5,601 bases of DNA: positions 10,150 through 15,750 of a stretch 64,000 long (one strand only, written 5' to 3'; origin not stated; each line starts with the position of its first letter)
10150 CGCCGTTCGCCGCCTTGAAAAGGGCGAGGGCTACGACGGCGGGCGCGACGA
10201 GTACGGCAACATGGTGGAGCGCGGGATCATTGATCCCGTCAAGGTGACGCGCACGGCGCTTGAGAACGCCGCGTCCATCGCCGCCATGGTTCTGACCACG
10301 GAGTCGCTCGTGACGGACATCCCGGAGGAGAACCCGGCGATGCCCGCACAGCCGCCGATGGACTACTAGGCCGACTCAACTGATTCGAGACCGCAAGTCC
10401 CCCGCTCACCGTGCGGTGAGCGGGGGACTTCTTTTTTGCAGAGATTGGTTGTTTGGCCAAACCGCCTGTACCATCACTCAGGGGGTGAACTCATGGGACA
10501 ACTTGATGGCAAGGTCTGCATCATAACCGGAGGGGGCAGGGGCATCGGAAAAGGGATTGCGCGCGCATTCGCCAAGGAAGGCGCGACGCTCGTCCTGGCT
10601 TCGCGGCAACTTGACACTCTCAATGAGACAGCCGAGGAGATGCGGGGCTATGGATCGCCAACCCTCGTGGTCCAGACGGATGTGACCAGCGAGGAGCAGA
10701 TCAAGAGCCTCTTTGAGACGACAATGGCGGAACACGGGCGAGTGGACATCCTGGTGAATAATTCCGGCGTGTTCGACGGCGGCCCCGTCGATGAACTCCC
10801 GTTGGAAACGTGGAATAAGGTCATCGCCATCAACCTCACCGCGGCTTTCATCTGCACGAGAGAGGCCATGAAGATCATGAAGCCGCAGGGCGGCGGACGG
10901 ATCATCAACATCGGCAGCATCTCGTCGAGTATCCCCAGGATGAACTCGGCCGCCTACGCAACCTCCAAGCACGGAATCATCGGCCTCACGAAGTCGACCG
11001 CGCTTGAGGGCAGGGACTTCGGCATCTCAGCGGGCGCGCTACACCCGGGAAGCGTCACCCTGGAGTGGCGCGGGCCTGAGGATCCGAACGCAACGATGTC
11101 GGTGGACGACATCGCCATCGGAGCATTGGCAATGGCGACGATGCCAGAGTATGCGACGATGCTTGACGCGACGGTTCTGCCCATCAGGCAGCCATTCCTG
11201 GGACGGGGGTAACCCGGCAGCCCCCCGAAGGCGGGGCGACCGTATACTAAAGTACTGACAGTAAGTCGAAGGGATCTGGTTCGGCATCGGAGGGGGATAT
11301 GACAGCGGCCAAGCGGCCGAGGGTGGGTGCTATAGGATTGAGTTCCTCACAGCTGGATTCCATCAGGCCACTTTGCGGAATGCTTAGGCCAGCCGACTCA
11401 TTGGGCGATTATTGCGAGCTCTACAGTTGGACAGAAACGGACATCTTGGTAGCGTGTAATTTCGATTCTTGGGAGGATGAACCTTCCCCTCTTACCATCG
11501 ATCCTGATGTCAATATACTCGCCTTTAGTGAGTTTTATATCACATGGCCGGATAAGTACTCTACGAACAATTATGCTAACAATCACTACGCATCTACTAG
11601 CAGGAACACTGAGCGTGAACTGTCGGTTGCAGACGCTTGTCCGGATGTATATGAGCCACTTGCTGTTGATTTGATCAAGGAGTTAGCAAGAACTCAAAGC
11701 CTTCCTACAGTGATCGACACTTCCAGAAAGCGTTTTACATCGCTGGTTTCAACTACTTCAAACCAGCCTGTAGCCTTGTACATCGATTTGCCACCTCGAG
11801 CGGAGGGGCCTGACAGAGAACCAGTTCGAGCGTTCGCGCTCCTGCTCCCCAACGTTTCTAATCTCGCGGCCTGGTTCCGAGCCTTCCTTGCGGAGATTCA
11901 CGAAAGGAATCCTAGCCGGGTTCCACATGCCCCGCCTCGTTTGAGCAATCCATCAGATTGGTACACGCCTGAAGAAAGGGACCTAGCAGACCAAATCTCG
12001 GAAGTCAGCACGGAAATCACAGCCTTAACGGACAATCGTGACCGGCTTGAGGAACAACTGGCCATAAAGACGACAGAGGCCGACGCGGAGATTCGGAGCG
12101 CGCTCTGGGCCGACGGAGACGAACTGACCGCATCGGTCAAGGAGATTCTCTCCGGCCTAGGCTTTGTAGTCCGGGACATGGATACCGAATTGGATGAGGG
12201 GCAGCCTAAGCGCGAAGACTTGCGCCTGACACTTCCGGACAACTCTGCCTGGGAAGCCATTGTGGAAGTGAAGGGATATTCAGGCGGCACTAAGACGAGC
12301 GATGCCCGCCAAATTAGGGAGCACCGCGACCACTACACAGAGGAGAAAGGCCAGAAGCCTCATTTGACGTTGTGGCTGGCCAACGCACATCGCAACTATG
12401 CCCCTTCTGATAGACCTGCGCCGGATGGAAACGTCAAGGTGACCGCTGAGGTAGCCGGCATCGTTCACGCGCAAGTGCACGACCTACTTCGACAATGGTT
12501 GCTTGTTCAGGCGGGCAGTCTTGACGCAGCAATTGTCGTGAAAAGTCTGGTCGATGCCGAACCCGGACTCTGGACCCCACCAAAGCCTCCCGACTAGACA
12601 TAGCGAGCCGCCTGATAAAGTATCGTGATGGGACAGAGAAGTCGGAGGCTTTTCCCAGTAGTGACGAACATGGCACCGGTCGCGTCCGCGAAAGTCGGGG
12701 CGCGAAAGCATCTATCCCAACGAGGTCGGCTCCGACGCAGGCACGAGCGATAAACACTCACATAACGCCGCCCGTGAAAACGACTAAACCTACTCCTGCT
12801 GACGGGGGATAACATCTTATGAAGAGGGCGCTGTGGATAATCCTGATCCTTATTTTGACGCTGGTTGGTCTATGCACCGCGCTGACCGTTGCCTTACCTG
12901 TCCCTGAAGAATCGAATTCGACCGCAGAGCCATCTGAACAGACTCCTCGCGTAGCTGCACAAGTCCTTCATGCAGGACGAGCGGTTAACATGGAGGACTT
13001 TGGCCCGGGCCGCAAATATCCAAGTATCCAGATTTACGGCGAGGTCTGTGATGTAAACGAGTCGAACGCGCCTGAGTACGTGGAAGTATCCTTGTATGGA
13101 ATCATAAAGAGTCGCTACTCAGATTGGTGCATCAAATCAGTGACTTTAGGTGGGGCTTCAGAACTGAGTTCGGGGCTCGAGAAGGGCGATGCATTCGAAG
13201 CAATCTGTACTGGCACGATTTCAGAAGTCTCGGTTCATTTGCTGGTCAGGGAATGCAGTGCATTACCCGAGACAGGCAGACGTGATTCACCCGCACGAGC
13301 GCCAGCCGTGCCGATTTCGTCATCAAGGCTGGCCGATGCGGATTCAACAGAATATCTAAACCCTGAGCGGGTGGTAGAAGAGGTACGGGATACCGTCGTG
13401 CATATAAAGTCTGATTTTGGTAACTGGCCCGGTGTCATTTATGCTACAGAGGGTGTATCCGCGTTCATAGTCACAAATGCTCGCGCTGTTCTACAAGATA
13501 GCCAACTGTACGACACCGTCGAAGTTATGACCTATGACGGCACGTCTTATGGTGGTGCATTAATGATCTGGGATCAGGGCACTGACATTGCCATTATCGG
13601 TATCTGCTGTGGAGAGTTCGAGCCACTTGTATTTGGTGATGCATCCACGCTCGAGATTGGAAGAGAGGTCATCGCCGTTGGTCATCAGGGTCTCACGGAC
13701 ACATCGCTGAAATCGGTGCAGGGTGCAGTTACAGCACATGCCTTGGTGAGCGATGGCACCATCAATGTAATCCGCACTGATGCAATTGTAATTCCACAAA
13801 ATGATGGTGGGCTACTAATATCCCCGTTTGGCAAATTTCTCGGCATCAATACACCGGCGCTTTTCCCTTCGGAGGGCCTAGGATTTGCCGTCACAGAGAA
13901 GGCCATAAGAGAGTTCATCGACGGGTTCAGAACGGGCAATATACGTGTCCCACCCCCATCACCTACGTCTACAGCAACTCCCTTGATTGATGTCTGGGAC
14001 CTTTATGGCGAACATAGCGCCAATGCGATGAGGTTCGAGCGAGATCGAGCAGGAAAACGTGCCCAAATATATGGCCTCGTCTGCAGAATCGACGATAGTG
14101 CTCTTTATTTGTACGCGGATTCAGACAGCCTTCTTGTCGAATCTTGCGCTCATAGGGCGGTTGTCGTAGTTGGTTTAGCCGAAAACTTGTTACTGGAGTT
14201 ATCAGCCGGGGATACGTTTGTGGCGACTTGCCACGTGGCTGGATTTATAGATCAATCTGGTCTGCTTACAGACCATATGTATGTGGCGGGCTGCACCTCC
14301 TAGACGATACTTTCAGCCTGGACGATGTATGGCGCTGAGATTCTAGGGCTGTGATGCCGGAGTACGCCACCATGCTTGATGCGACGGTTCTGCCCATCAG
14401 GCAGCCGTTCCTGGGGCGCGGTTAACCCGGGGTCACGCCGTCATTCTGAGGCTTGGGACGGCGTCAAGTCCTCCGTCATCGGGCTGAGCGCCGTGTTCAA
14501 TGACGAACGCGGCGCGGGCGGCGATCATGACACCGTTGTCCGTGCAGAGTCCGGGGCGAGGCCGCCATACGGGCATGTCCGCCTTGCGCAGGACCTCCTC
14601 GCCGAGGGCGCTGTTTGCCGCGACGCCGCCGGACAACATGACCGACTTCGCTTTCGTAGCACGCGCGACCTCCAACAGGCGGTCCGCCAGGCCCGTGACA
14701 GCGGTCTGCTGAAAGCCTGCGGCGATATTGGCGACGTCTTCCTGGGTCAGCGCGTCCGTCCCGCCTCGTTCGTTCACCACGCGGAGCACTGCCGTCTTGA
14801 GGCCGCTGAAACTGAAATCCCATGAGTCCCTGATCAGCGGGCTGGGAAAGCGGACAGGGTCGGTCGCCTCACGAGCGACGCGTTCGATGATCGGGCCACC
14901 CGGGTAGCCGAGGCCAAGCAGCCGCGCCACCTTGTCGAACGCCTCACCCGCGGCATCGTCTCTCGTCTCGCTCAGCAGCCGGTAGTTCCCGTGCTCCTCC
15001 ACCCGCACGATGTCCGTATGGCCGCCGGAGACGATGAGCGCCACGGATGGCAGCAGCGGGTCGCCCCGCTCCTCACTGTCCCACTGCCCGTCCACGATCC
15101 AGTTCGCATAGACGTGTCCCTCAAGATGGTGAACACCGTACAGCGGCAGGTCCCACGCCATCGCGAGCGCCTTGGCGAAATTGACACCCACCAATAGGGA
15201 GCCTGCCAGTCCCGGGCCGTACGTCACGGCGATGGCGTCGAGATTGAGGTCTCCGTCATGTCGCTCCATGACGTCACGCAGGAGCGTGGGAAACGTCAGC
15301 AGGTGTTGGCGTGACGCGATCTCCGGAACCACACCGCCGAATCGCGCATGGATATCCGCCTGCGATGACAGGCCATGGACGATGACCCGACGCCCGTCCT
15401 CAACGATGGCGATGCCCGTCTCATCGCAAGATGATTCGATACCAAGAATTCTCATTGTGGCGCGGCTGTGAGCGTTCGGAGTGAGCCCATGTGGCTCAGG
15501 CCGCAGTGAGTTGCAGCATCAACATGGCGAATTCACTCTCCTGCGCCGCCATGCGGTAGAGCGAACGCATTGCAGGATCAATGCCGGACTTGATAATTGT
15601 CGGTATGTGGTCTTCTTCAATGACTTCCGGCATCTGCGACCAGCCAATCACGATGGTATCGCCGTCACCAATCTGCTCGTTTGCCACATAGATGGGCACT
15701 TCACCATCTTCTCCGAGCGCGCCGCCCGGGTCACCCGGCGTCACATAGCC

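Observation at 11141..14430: About 3.1 kb AT-shifted insertion bounded by 77-bp direct repeats that duplicate a protein-coding gene's 3' end and differ only at synonymous sites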

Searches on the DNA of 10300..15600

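Call 78: search_rna_families(source=window, start=10300, end=15600, threshold=evalue, max_evalue=1)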
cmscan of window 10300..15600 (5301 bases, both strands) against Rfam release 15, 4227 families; matches with E-value up to 1: 0.
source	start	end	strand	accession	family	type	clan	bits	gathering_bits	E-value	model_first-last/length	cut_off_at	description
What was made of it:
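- Tried and rejected: (4) Rfam on 10300-15600 found nothing (call 78).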
